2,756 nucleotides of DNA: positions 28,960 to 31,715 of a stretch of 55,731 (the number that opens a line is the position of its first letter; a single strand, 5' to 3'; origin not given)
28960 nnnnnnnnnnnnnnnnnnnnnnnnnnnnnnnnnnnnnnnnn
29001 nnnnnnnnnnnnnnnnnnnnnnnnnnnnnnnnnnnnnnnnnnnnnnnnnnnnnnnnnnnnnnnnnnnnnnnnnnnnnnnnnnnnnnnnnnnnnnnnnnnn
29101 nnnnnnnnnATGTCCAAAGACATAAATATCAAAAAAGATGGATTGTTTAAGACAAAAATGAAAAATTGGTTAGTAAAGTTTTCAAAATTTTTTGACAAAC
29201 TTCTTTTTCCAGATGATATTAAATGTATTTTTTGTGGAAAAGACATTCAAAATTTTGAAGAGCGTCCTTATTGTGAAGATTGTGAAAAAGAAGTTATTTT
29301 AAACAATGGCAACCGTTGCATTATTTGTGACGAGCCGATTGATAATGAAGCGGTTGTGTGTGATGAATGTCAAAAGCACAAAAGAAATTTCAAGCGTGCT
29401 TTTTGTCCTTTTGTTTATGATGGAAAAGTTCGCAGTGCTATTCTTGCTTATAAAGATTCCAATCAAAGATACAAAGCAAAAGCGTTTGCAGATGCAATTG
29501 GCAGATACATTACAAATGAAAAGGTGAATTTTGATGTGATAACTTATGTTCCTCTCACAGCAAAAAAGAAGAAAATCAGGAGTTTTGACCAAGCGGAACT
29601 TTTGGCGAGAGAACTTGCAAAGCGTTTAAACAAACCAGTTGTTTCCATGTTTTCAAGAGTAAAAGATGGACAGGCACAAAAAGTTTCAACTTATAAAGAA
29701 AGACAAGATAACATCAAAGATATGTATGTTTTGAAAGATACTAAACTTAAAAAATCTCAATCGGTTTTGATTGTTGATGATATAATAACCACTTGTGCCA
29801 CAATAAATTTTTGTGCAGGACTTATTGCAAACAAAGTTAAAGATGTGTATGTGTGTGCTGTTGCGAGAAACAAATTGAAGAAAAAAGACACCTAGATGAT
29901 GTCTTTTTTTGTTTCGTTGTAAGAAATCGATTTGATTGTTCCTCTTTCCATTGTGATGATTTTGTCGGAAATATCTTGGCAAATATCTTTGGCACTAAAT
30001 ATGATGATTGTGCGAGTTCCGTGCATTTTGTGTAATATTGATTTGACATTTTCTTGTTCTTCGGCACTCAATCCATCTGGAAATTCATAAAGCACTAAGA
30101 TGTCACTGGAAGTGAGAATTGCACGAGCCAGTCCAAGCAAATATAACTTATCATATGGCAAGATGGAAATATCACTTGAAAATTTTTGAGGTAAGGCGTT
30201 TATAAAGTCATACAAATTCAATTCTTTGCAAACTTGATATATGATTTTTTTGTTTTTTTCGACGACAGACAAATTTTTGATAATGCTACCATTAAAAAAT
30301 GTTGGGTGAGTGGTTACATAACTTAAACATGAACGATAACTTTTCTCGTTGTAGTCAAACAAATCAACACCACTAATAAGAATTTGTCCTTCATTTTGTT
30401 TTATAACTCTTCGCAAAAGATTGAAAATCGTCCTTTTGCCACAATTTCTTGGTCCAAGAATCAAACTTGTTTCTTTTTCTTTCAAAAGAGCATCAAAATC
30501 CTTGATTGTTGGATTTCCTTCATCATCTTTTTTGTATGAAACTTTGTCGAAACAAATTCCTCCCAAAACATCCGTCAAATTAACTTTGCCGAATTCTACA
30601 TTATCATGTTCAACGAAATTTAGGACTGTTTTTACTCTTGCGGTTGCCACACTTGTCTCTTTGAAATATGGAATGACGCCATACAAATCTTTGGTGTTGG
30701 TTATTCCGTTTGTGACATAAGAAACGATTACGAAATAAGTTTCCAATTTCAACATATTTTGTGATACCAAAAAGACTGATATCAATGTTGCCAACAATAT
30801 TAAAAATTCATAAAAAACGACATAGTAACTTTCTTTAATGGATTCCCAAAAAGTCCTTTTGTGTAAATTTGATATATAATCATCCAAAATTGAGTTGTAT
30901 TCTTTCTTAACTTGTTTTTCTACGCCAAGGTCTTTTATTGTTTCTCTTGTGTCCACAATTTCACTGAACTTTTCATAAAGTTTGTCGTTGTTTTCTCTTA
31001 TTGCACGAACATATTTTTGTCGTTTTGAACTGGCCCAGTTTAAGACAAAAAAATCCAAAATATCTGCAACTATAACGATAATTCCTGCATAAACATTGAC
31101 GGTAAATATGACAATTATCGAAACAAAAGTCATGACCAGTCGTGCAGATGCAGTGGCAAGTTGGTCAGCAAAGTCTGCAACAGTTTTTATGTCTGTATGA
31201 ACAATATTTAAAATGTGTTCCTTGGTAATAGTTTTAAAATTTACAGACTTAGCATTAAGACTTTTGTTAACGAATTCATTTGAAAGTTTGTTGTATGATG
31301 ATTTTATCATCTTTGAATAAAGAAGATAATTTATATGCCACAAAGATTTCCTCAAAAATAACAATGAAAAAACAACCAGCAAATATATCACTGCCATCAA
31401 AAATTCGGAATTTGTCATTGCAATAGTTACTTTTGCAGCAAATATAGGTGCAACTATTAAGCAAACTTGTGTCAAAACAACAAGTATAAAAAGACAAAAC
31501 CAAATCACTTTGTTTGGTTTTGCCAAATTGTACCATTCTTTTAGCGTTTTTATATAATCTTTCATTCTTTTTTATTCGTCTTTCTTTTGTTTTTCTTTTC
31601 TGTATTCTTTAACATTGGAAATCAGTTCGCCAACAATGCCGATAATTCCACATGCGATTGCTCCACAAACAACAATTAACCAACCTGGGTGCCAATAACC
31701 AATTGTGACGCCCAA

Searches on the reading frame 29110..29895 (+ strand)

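Call 35: search_protein_families(library=pfam, proteins=[window:29110-29895:+], max_evalue=0.00001)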
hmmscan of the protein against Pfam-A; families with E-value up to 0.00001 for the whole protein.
window:29110-29895:+ (261 aa): 3 families
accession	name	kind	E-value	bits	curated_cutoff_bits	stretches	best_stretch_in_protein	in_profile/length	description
PF18912.6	DZR_2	-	3e-07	30.6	27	0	68-100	8-40/56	Double zinc ribbon domain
PF00156.33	Pribosyltran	-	5.6e-07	29.5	26.3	1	163-256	41-128/158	Phosphoribosyl transferase domain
PF03660.19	PHF5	-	2.8e-06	27.9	26.7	1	35-104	26-90/104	PHF5-like protein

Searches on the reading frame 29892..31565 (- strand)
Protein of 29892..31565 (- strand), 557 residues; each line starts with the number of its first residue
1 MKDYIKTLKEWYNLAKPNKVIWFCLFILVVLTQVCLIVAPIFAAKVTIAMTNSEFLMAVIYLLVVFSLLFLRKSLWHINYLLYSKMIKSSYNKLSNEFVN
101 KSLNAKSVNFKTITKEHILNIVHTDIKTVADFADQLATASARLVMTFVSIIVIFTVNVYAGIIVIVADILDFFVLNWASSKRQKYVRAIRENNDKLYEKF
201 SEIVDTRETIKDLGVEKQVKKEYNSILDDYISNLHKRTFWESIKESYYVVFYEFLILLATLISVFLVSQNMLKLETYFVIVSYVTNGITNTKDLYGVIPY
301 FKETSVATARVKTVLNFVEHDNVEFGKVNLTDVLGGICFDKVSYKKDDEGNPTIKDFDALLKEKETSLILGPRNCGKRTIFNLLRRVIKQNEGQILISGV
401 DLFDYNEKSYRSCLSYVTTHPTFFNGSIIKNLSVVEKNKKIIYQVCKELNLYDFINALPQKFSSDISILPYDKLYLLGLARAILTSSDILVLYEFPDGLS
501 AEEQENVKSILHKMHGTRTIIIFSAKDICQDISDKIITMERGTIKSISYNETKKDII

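Call 35: search_protein_families(library=pfam, proteins=[window:29892-31565:-], max_evalue=0.00001)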
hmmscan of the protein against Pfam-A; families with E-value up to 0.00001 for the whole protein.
window:29892-31565:- (557 aa): 2 families
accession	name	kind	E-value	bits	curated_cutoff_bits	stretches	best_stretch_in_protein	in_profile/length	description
PF00664.28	ABC_membrane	-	1.5e-16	61.4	28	1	22-285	1-268/274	ABC transporter transmembrane region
PF00005.33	ABC_tran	-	1.7e-11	45.3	25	1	356-492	3-132/137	ABC transporter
